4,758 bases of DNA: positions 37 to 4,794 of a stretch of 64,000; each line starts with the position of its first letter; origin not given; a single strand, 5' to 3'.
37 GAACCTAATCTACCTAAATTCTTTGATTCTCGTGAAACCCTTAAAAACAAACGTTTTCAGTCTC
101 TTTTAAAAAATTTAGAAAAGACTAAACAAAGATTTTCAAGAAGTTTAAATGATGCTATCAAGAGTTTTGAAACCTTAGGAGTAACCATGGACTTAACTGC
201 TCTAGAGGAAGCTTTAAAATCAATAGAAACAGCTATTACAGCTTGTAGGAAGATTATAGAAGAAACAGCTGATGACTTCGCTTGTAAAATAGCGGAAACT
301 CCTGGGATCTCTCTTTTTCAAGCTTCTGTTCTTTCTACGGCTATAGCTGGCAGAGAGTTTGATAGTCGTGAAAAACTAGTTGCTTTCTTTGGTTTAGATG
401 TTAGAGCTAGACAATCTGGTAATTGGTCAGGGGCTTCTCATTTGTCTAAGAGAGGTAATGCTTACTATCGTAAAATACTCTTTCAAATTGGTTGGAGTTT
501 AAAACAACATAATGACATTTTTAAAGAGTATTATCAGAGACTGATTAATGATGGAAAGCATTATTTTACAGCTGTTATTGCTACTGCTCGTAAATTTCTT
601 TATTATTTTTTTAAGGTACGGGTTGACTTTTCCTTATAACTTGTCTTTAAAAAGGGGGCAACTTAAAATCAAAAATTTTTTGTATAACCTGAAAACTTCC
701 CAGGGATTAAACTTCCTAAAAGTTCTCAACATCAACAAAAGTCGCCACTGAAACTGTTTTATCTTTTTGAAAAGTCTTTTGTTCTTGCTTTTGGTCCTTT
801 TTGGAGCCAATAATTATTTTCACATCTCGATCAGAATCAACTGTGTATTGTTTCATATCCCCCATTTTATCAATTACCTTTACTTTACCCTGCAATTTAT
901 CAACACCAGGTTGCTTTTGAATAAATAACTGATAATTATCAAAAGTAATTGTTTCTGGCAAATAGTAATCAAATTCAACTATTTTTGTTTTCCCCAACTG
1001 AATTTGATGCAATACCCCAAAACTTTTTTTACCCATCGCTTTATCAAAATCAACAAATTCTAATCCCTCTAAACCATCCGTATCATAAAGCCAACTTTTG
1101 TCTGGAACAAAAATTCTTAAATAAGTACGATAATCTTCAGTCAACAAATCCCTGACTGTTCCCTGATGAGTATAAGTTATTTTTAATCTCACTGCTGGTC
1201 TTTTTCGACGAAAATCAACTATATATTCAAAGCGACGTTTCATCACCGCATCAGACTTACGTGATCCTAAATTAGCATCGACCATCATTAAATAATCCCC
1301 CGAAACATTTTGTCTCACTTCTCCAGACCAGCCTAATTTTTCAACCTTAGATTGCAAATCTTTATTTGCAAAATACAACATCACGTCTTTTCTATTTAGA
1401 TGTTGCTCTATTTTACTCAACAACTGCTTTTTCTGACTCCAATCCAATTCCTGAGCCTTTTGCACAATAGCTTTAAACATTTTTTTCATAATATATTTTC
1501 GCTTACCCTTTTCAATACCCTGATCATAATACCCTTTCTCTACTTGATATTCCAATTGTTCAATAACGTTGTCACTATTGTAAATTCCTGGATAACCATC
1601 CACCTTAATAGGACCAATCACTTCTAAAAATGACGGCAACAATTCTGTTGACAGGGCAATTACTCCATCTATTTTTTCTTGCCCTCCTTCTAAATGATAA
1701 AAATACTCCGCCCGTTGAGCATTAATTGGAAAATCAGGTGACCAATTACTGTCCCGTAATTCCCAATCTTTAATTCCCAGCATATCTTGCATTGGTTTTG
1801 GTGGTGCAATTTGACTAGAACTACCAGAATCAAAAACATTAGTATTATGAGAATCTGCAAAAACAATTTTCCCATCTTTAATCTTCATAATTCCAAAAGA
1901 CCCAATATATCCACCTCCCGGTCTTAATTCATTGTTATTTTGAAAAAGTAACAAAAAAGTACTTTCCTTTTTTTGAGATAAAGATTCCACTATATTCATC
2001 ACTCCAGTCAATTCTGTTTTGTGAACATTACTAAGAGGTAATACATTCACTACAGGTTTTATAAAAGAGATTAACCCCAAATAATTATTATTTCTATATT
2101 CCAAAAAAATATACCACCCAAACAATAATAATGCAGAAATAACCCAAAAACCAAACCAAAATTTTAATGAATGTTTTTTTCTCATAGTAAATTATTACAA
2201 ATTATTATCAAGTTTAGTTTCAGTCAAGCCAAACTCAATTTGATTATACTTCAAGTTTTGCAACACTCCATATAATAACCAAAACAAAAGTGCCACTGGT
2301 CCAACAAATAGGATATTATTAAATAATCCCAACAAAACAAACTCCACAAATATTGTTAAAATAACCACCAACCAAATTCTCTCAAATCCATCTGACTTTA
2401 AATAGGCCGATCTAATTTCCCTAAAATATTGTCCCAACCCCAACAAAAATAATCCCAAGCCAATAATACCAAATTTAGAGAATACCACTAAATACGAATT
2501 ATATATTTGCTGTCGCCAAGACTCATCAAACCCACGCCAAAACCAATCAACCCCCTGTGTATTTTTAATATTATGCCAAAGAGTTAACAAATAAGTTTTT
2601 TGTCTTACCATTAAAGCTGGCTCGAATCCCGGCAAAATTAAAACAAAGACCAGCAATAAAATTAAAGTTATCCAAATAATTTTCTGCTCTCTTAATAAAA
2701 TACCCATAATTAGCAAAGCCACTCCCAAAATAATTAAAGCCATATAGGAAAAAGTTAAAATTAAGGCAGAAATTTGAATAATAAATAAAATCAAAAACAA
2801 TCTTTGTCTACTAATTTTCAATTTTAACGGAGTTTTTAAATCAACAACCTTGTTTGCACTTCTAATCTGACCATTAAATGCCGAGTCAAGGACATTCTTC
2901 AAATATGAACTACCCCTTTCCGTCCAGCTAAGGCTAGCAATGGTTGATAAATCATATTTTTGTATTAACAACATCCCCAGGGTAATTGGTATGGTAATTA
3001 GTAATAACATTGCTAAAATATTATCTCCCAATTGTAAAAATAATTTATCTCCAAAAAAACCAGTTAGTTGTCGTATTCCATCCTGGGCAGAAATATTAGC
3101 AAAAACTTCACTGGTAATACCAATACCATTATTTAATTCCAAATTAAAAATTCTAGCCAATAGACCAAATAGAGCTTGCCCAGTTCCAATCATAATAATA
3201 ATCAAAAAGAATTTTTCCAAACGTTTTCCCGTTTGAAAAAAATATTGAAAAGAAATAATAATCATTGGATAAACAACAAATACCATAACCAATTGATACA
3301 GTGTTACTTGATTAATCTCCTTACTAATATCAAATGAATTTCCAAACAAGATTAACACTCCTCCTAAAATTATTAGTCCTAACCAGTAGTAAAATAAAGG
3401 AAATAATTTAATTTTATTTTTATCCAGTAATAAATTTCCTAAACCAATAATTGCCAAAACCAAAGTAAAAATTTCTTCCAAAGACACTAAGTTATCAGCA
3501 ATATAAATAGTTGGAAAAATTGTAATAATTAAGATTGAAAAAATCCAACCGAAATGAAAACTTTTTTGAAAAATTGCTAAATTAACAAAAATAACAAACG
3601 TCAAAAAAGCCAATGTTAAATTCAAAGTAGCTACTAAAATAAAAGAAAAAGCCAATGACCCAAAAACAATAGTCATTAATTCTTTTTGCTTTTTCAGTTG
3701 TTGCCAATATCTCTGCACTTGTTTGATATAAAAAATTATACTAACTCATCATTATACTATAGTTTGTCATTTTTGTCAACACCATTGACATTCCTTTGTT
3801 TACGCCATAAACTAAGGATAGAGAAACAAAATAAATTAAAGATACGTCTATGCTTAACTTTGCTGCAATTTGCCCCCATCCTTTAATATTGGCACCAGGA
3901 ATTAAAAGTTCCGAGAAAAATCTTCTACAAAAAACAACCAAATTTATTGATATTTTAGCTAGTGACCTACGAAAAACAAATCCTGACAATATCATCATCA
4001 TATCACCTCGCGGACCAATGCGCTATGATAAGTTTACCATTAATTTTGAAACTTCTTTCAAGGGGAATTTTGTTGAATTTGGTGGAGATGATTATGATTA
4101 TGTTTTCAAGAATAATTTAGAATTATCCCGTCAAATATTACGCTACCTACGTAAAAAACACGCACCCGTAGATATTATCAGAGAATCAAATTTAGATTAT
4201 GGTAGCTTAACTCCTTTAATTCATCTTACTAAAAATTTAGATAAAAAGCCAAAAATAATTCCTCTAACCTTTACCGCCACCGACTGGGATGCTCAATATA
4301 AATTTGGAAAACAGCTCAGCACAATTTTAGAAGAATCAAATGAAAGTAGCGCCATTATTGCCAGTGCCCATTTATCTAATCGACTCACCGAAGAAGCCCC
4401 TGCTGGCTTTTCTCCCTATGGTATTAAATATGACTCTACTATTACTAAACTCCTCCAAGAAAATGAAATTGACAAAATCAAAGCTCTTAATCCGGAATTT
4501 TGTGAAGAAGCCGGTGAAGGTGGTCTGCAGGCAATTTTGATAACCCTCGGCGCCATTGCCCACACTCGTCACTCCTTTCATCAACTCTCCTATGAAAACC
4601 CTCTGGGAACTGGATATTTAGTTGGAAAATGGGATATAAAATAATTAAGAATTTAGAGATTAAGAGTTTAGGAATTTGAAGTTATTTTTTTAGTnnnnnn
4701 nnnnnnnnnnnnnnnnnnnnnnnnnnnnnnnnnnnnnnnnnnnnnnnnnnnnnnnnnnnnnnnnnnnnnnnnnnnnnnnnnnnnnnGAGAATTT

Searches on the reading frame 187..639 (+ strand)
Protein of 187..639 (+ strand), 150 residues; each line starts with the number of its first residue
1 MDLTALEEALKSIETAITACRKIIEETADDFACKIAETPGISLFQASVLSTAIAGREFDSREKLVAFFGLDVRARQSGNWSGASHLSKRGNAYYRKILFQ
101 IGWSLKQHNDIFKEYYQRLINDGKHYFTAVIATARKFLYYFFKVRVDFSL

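Call 21: search_protein_families(library=pfam, proteins=[window:187-639:+], max_evalue=0.001)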
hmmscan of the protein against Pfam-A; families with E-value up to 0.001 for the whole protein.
window:187-639:+ (150 aa): 1 family
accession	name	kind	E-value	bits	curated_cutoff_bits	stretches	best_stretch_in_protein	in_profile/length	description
PF02371.22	Transposase_20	-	1.4e-17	64.3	21.3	1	35-117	4-87/87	Transposase IS116/IS110/IS902 family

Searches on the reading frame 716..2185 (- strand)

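Call 19: search_protein_families(library=pfam, proteins=[window:716-2185:-], max_evalue=0.001)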
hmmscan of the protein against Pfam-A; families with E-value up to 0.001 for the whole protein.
window:716-2185:- (489 aa): 1 family
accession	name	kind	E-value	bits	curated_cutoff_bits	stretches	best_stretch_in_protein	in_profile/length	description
PF13196.11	DUF4012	-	3.3e-27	96.2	28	1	74-214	3-142/144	Protein of unknown function (DUF4012)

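Call 34: search_protein_families(library=ncbifam, proteins=[window:716-2185:-], max_evalue=0.01)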
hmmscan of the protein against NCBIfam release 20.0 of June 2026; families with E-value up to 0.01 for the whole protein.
window:716-2185:- (489 aa): 0 families

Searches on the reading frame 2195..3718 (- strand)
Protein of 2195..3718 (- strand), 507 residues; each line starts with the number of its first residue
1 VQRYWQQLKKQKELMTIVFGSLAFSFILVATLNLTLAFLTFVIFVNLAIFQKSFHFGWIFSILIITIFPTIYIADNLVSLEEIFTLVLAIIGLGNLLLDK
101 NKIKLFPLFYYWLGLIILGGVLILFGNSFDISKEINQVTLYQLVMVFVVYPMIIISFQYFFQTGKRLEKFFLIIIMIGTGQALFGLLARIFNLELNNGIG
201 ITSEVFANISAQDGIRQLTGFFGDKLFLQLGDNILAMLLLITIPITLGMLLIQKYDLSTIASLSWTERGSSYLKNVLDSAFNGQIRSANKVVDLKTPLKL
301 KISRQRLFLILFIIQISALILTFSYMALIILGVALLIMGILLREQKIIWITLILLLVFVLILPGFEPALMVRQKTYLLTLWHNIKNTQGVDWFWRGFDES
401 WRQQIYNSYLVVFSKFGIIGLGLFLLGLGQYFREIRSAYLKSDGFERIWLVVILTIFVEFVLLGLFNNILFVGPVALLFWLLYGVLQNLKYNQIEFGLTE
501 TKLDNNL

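Call 19: search_protein_families(library=pfam, proteins=[window:2195-3718:-], max_evalue=0.001)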
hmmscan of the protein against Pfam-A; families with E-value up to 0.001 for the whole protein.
window:2195-3718:- (507 aa): 1 family
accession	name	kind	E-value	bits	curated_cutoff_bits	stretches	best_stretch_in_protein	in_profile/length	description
PF04932.20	Wzy_C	-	2e-05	24.8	31.7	1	311-429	2-105/149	O-Antigen ligase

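Call 34: search_protein_families(library=ncbifam, proteins=[window:2195-3718:-], max_evalue=0.01)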
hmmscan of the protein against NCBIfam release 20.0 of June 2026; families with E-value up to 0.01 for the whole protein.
window:2195-3718:- (507 aa): 0 families

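Call 46: search_solved_structures(query=window:2195-3718:-, max_evalue=1)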
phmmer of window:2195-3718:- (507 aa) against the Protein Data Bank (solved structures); distinct sequences matched with E-value up to 1: 2.
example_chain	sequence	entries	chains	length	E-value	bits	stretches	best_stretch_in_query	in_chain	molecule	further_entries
3l77_A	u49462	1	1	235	0.59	12.3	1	360-447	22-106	Short-chain alcohol dehydrogenase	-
3tn7_A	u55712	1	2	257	0.65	12.2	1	360-447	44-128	Short-chain alcohol dehydrogenase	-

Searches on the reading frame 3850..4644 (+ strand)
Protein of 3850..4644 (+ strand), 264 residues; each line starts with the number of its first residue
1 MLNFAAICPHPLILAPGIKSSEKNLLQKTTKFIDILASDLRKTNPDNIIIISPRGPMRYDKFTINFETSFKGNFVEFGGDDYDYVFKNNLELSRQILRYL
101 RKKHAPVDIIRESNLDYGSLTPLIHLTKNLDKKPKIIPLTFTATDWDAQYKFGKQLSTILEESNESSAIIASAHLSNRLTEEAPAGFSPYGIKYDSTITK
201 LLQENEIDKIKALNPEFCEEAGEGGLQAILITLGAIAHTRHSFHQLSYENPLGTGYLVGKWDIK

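Call 19: search_protein_families(library=pfam, proteins=[window:3850-4644:+], max_evalue=0.001)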
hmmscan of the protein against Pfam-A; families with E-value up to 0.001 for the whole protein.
window:3850-4644:+ (264 aa): 2 families
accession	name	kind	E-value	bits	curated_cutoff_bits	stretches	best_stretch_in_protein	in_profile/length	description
PF02900.23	LigB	-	9.1e-27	94.2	26.3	1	6-254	3-264/269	Catalytic LigB subunit of aromatic ring-opening dioxygenase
PF01875.22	Memo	-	0.0002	21.1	27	1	122-248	127-249/269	Memo-like protein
